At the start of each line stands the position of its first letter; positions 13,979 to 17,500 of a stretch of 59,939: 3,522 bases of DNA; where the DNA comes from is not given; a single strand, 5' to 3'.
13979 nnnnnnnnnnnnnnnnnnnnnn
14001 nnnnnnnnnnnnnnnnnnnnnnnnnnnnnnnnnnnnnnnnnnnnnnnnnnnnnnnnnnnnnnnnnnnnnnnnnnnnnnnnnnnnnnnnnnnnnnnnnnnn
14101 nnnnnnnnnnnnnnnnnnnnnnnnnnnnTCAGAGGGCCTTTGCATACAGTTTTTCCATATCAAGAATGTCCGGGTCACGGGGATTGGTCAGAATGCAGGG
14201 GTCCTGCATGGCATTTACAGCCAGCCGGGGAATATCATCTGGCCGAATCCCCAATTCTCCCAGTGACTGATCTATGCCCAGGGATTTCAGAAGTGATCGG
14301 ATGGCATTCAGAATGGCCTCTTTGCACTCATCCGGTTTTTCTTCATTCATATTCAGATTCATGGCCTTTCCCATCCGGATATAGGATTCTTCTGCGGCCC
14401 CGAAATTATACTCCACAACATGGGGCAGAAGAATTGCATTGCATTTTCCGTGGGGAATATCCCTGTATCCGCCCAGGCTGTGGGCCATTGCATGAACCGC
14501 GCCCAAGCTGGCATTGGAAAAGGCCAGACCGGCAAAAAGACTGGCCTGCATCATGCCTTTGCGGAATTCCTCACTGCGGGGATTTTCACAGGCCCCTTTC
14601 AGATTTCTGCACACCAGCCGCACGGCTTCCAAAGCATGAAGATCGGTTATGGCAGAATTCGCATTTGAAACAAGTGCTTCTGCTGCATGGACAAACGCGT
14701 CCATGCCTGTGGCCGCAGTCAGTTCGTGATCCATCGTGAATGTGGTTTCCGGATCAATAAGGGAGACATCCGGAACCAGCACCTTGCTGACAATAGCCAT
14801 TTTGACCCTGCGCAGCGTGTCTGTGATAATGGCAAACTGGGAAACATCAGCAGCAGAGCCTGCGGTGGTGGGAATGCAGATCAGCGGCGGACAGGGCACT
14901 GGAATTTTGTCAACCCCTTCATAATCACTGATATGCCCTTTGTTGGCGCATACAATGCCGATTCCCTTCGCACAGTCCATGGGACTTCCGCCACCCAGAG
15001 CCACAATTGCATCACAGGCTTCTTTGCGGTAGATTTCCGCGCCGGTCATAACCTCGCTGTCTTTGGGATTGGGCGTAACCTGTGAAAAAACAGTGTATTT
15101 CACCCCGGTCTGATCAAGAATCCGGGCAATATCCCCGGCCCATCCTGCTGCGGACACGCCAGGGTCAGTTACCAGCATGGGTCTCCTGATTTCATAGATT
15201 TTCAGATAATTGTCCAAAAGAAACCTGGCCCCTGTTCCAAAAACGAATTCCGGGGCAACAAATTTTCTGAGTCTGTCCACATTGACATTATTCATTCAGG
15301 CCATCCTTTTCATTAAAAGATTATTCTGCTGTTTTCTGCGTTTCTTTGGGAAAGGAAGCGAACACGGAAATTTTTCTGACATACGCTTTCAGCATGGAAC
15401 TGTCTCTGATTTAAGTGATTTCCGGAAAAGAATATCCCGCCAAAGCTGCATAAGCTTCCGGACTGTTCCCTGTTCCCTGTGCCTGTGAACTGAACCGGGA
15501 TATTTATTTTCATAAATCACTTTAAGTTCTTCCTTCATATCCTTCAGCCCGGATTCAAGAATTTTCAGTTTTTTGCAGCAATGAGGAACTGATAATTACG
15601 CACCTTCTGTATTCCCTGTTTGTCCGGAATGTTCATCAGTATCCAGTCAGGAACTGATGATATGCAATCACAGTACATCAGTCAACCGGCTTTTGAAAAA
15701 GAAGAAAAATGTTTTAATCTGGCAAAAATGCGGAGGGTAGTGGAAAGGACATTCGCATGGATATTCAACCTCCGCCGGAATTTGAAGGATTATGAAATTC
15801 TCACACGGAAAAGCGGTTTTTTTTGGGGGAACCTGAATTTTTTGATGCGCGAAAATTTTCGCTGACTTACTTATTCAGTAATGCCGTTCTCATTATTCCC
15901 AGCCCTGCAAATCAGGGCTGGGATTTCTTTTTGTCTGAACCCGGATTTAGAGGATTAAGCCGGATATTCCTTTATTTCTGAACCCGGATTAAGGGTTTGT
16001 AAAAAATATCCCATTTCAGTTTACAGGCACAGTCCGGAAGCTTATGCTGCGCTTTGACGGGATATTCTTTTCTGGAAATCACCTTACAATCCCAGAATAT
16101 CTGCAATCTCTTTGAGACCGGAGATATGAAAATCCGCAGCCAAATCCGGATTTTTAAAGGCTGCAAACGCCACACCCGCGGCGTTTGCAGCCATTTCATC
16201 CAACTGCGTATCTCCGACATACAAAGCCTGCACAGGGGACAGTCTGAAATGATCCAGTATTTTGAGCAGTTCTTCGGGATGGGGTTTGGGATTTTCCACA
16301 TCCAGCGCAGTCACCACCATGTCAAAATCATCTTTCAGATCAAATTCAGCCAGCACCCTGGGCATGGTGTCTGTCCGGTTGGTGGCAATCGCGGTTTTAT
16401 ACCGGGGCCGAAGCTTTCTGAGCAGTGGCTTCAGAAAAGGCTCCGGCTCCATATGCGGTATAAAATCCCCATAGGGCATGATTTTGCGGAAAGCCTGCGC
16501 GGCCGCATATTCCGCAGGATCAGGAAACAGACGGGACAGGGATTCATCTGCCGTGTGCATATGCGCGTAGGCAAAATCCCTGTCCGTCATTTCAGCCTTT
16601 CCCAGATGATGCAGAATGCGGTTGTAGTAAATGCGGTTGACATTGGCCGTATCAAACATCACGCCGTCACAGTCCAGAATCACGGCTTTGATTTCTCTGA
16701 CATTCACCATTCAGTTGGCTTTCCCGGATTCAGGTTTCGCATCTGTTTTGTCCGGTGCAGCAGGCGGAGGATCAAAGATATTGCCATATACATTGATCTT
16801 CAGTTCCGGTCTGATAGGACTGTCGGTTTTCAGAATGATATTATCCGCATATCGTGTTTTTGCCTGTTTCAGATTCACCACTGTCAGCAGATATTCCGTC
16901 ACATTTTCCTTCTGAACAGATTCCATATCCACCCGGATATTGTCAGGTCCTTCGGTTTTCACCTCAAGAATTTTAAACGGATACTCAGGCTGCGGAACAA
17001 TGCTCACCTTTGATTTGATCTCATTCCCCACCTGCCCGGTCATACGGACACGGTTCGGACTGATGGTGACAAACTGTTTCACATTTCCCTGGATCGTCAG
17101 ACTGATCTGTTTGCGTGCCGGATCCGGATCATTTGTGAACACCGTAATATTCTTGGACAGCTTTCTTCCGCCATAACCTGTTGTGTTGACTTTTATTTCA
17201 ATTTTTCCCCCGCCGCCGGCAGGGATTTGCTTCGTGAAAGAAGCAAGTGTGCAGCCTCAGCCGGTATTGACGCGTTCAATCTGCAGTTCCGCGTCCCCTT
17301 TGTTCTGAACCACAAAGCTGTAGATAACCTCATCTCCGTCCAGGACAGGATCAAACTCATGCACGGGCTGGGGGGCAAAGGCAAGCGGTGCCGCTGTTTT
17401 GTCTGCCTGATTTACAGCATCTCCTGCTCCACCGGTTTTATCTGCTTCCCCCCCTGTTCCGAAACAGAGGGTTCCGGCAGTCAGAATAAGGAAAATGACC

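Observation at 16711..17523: In-frame TGA at the first Cys of the DUF1573 SCGCT motif: candidate selenocysteine (U-G-C) envelope protein split into two ORFs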

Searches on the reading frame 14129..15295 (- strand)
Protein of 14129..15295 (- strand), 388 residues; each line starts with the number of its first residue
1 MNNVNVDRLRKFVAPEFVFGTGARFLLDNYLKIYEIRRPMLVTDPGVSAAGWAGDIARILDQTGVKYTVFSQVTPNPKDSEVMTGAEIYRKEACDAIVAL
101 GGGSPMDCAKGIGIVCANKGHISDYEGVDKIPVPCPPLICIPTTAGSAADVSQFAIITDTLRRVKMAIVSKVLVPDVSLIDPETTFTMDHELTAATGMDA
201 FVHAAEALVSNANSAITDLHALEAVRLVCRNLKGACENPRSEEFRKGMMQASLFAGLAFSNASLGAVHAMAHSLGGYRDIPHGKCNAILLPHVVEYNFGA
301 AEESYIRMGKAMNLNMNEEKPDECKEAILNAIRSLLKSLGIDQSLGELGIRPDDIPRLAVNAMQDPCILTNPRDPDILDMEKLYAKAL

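Call 23: search_protein_families(library=pfam, proteins=[window:14129-15295:-], max_evalue=0.00001)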
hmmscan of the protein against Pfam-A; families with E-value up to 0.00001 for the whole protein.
window:14129-15295:- (388 aa): 3 families
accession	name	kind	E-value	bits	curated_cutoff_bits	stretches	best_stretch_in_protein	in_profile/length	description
PF25137.1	ADH_Fe_C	-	5.6e-58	196.3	27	1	193-387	1-193/194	Fe-containing alcohol dehydrogenase family, C-terminal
PF00465.25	Fe-ADH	-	1.9e-49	167.9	31.3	1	16-182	3-168/168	Iron-containing alcohol dehydrogenase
PF13685.12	Fe-ADH_2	-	9.9e-10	39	28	1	19-113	2-94/149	Iron-containing alcohol dehydrogenase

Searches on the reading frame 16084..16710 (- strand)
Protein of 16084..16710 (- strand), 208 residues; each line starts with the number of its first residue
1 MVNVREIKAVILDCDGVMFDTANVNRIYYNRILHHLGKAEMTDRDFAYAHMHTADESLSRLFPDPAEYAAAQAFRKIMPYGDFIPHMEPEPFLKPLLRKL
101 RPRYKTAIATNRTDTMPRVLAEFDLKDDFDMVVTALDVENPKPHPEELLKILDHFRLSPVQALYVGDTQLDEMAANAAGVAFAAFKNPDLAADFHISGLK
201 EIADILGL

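Call 23: search_protein_families(library=pfam, proteins=[window:16084-16710:-], max_evalue=0.00001)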
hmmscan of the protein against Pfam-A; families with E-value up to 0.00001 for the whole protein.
window:16084-16710:- (208 aa): 2 families
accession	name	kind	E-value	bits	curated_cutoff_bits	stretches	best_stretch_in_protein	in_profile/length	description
PF13419.12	HAD_2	-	4.3e-26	92.6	23.8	1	10-184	1-177/178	Haloacid dehalogenase-like hydrolase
PF00702.32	Hydrolase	-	2.8e-20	73.9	26.4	1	7-179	1-191/191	haloacid dehalogenase-like hydrolase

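Call 43: list_cluster_members(proteins=[window:16084-16710:-, window:14129-15295:-, window:38560-39594:-, window:17779-20736:-, window:16711-17142:-, window:17257-17523:-])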
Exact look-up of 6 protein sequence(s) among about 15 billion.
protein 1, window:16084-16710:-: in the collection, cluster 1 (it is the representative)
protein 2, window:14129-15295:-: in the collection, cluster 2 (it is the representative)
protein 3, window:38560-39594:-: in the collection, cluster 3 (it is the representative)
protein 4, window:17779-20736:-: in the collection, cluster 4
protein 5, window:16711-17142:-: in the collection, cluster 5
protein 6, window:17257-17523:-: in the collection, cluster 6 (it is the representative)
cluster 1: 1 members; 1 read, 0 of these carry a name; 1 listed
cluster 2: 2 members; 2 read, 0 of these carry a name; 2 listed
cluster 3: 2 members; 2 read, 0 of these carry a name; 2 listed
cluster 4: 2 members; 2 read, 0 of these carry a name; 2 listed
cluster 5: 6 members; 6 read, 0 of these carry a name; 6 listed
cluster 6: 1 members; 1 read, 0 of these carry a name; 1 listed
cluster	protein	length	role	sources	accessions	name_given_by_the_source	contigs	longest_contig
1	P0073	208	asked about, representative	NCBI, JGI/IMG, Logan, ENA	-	-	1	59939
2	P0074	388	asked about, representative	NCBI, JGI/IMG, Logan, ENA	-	-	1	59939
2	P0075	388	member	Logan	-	-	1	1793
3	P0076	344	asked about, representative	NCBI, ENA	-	-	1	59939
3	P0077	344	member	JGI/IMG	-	-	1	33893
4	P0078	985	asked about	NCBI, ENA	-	-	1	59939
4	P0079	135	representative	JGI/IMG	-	-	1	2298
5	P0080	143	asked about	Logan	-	-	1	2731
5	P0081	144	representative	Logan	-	-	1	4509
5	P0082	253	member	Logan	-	-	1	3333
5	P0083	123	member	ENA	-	-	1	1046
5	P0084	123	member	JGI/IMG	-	-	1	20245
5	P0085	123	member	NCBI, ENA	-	-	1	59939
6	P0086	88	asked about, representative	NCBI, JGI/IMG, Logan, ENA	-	-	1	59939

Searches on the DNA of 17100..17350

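Call 40: search_rna_families(source=window, start=17100, end=17350, threshold=evalue, max_evalue=10)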
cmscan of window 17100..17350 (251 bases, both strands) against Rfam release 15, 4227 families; matches with E-value up to 10: 1.
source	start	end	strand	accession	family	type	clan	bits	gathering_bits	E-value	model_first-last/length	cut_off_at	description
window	17255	17266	-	RF01149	sR10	Gene; snRNA; snoRNA; CD-box;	-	10.4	45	2.5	43-54/54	no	Small nucleolar RNA sR10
